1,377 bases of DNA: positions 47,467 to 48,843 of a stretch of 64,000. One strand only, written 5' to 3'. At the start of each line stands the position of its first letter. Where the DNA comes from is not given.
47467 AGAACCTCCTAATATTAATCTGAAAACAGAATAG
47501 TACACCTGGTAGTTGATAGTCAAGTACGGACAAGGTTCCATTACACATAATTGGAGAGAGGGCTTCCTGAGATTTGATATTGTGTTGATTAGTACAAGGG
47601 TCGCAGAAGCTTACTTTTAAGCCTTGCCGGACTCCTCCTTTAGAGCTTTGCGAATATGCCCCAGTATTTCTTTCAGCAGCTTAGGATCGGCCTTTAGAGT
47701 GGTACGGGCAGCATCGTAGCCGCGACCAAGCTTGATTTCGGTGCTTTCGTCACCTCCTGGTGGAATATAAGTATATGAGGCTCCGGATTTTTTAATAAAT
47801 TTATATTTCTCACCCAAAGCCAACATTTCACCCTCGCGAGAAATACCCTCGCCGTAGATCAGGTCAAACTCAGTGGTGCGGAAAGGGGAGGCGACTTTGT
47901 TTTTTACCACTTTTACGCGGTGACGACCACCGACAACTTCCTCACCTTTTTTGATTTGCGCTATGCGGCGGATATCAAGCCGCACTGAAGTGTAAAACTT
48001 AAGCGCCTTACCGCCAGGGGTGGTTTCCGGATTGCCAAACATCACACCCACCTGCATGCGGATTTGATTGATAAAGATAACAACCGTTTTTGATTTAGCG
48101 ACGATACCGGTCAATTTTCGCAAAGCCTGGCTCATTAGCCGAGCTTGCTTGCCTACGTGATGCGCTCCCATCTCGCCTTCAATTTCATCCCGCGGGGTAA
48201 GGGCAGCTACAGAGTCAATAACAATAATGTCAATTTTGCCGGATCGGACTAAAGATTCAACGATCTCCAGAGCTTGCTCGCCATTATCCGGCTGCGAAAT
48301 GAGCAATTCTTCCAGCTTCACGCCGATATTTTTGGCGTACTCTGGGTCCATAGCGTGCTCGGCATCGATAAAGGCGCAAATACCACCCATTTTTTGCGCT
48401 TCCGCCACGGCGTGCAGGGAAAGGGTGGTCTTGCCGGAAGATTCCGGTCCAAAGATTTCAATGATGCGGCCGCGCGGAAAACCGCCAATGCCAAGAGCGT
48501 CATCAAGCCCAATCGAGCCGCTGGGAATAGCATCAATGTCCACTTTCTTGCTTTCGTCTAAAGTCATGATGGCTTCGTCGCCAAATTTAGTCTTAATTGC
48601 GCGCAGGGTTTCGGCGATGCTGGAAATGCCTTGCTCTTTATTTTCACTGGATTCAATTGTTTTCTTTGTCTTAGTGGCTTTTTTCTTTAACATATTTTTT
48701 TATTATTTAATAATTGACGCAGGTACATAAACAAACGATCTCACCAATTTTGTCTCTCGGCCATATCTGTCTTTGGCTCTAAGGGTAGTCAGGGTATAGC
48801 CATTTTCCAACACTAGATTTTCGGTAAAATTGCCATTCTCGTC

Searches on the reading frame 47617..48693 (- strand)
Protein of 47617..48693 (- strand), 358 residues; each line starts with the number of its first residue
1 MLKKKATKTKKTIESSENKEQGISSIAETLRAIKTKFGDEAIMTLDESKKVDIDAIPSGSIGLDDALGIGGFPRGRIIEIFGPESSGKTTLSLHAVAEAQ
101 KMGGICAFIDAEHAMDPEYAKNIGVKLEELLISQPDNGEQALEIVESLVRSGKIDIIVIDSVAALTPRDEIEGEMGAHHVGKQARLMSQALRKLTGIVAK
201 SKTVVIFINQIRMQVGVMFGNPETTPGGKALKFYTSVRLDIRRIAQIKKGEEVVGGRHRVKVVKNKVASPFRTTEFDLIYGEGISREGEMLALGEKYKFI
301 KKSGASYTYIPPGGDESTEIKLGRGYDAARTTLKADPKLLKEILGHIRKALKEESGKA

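Call 92: search_protein_families(library=pfam, proteins=[window:47617-48693:-], max_evalue=0.001)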
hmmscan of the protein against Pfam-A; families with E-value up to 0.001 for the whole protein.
window:47617-48693:- (358 aa): 6 families
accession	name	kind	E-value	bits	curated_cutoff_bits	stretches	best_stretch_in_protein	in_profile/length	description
PF00154.27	RecA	-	1.2e-134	448.2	27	1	26-285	3-262/262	recA bacterial DNA recombination protein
PF08423.17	Rad51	-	2.6e-10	40.4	22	1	55-243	7-211/244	Rad51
PF21096.2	RecA_C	-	4e-09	36.9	27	1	288-352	1-57/57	RecA C-terminal domain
PF06745.19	ATPase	-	8.9e-08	32.2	26.6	1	57-131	2-78/231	KaiC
PF01637.24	ATPase_2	-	2.8e-05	24.5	33.2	1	76-168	21-79/225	ATPase domain predominantly from Archaea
PF13481.12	AAA_25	-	0.00091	19.3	27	0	70-98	28-56/195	AAA domain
